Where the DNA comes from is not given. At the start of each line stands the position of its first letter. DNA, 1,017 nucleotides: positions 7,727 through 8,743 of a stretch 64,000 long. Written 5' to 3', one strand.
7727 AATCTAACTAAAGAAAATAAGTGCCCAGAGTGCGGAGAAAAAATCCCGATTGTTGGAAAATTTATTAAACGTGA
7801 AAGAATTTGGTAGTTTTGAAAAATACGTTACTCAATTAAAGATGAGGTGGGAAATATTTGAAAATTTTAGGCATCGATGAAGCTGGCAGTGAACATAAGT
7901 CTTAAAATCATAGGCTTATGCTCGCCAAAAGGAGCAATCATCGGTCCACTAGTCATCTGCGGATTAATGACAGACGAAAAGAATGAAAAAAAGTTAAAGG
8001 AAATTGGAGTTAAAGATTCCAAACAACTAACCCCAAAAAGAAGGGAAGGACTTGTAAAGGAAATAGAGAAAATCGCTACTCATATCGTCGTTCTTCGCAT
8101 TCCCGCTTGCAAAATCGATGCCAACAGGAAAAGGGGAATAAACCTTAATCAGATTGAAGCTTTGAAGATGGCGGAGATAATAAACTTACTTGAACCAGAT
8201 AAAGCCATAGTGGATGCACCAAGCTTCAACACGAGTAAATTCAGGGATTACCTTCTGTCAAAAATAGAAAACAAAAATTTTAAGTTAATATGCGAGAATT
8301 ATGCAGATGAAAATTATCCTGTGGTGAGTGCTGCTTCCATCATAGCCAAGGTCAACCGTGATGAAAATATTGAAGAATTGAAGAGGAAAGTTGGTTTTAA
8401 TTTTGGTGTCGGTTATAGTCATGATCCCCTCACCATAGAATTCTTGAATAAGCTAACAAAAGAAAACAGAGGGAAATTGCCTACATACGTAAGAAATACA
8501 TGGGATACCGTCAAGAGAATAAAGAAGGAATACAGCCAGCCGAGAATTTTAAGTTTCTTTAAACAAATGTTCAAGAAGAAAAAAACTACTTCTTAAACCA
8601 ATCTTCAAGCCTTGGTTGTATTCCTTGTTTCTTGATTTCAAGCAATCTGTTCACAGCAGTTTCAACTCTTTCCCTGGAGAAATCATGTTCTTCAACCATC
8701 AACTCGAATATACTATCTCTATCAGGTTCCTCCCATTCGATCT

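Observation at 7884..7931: A 40-nt hairpin insert splits the catalytic GIDEAG-RG motif of RNase HII and fits a bulge-helix-bulge type mRNA intron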

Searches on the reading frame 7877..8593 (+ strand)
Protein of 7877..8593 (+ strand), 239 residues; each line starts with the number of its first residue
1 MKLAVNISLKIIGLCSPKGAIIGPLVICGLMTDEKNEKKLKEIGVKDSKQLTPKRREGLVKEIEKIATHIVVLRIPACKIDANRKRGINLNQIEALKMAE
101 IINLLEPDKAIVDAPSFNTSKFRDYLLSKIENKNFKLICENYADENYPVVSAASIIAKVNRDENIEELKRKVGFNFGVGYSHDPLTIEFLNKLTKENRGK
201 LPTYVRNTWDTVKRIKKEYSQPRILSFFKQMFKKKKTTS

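Call 7: search_protein_families(library=pfam, proteins=[window:7877-8593:+], max_evalue=0.01)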
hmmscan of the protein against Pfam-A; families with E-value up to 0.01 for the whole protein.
seq(239 aa): 1 family
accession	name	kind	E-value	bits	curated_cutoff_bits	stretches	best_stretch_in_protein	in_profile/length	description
PF01351.25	RNase_HII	-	9.6e-41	140.3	25.8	1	18-212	8-199/199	Ribonuclease HII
